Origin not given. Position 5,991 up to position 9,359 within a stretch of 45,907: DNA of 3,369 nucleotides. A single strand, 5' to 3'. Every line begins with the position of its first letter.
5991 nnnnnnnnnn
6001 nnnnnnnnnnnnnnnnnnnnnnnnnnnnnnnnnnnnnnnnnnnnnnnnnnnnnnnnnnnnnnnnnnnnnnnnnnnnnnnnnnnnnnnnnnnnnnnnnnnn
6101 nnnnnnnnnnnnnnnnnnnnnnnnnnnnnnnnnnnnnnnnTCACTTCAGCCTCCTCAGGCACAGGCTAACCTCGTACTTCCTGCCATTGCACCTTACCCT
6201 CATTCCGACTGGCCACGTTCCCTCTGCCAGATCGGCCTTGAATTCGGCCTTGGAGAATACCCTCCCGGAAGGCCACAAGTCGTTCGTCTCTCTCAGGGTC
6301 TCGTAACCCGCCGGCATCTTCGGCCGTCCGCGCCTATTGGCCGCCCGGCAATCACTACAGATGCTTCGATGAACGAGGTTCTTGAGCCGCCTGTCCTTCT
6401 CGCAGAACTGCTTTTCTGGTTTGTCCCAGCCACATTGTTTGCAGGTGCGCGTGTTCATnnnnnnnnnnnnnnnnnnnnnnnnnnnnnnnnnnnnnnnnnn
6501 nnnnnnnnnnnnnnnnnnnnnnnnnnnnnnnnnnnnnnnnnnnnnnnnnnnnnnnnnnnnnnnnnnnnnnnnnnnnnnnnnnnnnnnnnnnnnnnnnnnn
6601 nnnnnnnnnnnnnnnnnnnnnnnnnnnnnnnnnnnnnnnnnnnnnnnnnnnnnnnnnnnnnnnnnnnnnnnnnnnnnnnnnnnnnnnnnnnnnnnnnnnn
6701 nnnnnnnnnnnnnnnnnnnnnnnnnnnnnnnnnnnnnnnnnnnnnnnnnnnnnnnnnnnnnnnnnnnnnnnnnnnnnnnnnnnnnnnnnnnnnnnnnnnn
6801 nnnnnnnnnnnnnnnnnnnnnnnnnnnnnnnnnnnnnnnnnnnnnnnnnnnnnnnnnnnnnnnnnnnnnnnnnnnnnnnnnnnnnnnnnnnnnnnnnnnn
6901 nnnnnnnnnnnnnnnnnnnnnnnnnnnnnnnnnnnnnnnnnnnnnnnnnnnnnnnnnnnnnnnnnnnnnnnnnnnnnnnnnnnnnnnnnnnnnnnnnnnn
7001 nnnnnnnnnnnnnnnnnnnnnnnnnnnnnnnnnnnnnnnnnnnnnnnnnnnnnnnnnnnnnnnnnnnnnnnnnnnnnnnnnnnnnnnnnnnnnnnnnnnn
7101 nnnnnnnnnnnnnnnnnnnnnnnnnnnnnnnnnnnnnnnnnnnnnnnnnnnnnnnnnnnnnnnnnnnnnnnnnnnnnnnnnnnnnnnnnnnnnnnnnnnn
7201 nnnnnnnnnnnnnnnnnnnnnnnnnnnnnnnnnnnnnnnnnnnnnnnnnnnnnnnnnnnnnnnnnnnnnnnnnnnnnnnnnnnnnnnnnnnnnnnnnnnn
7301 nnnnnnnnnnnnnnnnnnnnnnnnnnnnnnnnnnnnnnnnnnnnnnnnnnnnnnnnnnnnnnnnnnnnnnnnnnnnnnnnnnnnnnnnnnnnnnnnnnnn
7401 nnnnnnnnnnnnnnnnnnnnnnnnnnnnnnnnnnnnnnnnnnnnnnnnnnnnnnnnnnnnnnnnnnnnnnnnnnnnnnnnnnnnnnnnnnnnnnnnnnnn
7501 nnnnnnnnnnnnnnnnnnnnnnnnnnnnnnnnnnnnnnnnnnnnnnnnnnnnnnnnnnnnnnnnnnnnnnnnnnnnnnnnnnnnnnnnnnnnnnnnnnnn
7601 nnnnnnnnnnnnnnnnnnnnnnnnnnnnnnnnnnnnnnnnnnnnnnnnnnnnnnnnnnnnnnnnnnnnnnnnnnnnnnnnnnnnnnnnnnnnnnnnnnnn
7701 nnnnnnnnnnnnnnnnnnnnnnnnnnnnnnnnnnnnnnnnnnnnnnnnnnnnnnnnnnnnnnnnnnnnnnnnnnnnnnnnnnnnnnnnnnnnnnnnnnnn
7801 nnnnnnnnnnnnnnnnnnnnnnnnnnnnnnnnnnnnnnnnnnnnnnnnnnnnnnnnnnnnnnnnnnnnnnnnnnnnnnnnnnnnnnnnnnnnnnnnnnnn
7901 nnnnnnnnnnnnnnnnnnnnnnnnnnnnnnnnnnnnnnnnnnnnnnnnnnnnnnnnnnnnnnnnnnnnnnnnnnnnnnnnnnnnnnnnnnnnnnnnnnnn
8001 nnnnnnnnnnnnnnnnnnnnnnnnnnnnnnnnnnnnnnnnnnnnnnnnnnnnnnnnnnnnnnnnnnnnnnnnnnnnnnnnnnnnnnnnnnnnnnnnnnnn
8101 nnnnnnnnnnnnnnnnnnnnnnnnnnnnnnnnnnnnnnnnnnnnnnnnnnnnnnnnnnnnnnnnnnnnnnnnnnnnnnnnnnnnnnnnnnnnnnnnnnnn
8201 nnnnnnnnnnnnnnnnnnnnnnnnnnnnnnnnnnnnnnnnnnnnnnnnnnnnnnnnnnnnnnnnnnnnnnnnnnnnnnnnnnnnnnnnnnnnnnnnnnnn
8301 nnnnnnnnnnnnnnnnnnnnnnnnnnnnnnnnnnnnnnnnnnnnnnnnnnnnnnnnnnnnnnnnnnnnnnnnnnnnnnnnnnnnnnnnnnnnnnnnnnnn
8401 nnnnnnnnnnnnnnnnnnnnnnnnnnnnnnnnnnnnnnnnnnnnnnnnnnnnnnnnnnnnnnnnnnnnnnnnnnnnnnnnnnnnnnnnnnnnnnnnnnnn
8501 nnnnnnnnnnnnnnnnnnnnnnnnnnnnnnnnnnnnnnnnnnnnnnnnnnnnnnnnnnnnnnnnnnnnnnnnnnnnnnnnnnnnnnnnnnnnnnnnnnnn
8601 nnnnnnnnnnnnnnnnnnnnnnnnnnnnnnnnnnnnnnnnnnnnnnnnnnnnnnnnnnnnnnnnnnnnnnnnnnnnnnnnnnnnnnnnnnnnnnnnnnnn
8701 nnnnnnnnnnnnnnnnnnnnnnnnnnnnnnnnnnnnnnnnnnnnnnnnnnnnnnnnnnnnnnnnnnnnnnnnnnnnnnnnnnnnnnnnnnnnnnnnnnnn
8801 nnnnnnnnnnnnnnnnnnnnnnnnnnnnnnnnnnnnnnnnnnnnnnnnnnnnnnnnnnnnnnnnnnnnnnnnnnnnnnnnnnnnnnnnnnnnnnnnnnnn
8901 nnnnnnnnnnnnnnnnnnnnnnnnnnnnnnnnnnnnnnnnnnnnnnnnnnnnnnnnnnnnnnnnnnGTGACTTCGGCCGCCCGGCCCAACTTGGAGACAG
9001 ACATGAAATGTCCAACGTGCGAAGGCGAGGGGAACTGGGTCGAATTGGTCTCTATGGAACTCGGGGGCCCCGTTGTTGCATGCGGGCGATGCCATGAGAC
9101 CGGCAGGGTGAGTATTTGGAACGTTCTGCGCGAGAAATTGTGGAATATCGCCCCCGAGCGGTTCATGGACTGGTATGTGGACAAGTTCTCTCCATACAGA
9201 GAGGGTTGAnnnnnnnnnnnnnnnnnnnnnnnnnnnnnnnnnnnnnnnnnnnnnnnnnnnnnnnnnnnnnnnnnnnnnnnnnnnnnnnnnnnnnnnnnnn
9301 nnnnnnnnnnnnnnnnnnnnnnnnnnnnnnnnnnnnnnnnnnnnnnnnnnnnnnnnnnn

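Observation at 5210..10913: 116-bp perfect inverted repeat linking array A and array C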

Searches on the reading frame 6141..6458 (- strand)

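Call 9: search_protein_families(library=pfam, proteins=[window:6141-6458:-], max_evalue=0.01)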
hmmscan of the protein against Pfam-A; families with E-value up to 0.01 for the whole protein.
window:6141-6458:- (105 aa): 0 families

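Call 49: search_protein_families(library=phrogs, proteins=[window:6141-6458:-], max_evalue=0.01)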
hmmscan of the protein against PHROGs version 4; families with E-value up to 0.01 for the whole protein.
window:6141-6458:- (105 aa): 4 families
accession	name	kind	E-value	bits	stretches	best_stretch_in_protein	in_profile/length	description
phrog_2255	-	DNA, RNA and nucleotide metabolism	0.00061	20.3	1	2-45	52-92/211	HNH endonuclease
phrog_2340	-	DNA, RNA and nucleotide metabolism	0.00089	20.4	1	1-46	6-50/171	endonuclease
phrog_1035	-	DNA, RNA and nucleotide metabolism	0.0012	19.7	1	2-66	62-127/271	endonuclease VII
phrog_2633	-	DNA, RNA and nucleotide metabolism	0.0036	18.5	1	2-48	12-56/142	endonuclease VII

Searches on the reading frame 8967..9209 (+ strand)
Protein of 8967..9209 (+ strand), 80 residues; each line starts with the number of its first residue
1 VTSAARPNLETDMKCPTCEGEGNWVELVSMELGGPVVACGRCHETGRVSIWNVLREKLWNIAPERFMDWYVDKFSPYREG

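Call 49: search_protein_families(library=phrogs, proteins=[window:8967-9209:+], max_evalue=0.01)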
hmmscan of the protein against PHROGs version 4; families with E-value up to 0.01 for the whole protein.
window:8967-9209:+ (80 aa): 2 families
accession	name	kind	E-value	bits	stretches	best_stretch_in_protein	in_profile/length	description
phrog_8027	-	unknown function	0.0021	19.2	1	13-53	6-44/153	-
phrog_8897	-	unknown function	0.0036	18.7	1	12-51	83-118/119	-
